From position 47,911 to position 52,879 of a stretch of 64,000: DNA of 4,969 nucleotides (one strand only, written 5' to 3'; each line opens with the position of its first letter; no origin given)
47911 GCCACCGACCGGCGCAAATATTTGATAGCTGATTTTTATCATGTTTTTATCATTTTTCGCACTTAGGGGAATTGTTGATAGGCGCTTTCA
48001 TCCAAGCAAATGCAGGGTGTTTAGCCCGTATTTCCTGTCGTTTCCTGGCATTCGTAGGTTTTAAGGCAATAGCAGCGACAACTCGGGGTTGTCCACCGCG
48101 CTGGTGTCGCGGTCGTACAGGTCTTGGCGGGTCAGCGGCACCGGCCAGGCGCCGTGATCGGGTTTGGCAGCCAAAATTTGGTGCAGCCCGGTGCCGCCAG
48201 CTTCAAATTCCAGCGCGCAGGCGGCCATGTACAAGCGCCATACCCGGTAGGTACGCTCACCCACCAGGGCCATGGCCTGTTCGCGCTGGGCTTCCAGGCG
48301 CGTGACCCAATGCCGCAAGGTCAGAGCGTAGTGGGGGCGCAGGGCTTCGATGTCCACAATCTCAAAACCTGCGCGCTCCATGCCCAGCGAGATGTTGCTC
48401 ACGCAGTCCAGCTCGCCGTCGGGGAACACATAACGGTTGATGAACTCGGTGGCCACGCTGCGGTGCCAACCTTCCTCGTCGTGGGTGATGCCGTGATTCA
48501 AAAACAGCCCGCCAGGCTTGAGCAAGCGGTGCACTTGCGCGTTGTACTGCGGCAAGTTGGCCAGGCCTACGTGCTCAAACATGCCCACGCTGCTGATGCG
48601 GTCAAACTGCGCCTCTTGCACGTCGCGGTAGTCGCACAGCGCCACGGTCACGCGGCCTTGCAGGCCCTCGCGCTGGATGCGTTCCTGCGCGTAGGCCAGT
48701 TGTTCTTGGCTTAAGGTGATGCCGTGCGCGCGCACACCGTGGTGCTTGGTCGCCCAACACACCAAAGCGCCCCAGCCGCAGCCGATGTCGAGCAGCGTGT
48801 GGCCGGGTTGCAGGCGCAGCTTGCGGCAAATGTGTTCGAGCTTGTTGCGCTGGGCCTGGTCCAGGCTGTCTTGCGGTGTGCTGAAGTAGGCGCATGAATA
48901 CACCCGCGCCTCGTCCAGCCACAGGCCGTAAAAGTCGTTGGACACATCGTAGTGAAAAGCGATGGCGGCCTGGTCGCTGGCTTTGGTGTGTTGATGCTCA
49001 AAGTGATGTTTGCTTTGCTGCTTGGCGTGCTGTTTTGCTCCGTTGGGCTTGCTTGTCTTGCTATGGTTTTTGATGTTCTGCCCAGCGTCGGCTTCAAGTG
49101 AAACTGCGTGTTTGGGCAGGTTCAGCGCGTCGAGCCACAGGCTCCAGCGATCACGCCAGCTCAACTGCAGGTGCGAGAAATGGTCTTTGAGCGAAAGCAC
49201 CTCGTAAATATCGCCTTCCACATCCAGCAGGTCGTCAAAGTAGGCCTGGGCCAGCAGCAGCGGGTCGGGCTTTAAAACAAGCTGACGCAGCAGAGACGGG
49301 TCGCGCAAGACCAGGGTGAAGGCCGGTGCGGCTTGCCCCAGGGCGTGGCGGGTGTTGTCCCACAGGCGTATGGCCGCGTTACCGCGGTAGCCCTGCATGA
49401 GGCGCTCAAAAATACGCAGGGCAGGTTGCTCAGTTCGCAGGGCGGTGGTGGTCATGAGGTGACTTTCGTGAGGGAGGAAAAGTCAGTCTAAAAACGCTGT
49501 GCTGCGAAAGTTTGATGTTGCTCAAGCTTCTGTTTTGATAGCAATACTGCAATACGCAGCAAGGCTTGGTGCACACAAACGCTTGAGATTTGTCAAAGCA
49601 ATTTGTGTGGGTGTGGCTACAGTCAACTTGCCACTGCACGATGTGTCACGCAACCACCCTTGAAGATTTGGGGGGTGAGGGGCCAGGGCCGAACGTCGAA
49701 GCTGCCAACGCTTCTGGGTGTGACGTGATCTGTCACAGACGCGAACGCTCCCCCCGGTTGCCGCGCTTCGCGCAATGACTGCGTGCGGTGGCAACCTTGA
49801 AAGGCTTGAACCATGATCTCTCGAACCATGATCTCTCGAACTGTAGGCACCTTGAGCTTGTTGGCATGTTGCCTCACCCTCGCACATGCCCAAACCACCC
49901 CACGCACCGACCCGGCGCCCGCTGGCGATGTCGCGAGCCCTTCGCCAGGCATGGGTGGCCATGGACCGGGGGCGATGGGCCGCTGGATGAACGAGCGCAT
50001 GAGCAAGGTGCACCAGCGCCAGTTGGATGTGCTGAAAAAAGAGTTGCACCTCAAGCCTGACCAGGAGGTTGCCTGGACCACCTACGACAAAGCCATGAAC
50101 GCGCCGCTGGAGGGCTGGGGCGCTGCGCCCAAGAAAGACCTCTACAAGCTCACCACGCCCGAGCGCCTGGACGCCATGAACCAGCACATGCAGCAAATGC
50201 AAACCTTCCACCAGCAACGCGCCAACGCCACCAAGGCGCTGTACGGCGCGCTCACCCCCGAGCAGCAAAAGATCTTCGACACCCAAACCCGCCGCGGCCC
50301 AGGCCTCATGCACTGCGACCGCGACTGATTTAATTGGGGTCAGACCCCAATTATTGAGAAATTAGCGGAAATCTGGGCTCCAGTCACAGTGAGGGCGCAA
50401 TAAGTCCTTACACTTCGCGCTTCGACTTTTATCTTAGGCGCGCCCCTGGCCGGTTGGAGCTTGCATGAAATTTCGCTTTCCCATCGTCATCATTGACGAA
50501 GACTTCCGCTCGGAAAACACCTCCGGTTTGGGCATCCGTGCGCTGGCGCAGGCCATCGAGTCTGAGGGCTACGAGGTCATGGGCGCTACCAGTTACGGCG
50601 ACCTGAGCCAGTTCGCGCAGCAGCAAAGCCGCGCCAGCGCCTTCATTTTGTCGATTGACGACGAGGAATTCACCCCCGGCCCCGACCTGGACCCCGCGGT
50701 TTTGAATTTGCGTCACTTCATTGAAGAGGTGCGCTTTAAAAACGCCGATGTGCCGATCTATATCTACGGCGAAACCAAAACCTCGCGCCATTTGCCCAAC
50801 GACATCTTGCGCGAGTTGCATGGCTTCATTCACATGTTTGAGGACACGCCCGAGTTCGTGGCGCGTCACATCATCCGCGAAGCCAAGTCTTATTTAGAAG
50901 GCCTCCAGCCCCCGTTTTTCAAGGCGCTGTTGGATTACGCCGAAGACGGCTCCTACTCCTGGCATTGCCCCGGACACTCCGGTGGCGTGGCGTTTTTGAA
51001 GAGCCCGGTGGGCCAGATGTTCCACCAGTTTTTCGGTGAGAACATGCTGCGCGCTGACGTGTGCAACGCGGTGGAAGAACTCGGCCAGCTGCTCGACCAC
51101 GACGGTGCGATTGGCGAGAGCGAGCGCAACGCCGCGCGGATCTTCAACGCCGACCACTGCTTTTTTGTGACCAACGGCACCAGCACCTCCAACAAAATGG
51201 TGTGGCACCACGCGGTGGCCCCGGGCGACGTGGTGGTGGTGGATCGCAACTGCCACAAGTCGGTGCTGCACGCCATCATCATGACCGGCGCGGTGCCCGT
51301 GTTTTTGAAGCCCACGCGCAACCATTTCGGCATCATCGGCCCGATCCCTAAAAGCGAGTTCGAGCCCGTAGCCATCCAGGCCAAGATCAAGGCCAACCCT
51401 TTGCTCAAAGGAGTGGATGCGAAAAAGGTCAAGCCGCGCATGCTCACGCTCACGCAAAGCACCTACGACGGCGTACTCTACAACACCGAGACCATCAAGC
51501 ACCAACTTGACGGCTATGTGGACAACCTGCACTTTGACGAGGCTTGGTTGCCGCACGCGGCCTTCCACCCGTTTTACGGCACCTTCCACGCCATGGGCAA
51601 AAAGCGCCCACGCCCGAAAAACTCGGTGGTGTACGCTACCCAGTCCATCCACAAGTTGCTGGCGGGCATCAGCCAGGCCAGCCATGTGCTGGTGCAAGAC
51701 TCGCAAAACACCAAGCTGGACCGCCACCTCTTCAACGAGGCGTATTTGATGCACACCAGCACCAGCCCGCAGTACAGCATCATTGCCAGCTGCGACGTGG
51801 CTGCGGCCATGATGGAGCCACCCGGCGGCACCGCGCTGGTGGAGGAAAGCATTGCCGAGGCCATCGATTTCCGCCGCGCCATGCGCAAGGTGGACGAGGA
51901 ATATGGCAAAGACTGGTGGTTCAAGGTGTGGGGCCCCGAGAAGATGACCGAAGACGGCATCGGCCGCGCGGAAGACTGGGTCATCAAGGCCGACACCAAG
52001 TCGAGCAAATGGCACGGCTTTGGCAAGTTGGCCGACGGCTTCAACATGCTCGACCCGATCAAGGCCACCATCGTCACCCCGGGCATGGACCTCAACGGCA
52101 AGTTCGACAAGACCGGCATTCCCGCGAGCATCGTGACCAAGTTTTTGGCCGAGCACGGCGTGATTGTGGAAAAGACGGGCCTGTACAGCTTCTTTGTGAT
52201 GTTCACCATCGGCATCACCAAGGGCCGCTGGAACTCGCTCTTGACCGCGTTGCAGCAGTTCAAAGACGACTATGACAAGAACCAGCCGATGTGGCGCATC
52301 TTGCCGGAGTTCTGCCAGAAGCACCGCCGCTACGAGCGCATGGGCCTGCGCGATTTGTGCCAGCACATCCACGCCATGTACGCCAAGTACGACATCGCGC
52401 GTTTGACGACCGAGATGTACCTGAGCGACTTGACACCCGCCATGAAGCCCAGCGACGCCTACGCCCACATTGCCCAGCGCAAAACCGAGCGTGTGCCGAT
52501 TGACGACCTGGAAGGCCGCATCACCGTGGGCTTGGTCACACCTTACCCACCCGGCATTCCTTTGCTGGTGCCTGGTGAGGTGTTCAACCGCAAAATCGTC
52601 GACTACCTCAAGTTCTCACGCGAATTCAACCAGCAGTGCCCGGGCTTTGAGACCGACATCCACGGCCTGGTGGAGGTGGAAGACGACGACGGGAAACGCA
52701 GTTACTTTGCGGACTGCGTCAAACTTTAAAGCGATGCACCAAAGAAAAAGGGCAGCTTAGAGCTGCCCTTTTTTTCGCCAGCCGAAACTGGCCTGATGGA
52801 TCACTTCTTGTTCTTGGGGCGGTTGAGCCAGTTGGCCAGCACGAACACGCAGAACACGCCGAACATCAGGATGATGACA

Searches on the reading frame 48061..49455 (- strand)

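Call 76: search_protein_families(library=pfam, proteins=[window:48061-49455:-], max_evalue=0.00001)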
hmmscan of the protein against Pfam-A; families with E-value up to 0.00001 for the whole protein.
window:48061-49455:- (464 aa): 8 families
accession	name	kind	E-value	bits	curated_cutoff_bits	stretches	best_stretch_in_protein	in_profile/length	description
PF02353.26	CMAS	-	6.1e-99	331.2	27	1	157-427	2-273/273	Mycolic acid cyclopropane synthetase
PF13649.12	Methyltransf_25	-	9.8e-18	65.1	27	1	222-316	2-97/97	Methyltransferase domain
PF08241.18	Methyltransf_11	-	2.5e-16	60.5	21.2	1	222-319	1-94/95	Methyltransferase domain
PF08242.18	Methyltransf_12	-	7e-14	52.8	30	1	222-318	1-98/98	Methyltransferase domain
PF13847.12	Methyltransf_31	-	1.5e-10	41.4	27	1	217-320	3-109/145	Methyltransferase domain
PF13489.12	Methyltransf_23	-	3.5e-08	33.8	27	1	212-367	15-162/164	Methyltransferase domain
PF25371.1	DUF7884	-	3.9e-06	27.4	27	1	25-88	12-76/90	Domain of unknown function (DUF7884)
PF05175.20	MTS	-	5.3e-06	26.6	23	0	195-287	13-102/170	Methyltransferase small domain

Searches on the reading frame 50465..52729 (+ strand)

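Call 76: search_protein_families(library=pfam, proteins=[window:50465-52729:+], max_evalue=0.00001)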
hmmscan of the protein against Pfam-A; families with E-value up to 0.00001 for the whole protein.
window:50465-52729:+ (754 aa): 3 families
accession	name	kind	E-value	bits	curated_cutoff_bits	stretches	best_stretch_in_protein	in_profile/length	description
PF01276.26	OKR_DC_1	-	3.8e-149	497.4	27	1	149-586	1-415/417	Orn/Lys/Arg decarboxylase, major domain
PF03711.20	OKR_DC_1_C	-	7e-48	162.7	24.2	1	613-738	1-130/132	Orn/Lys/Arg decarboxylase, C-terminal domain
PF03709.21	OKR_DC_1_N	-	2e-32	112.1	29.3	1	21-143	3-111/111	Orn/Lys/Arg decarboxylase, N-terminal domain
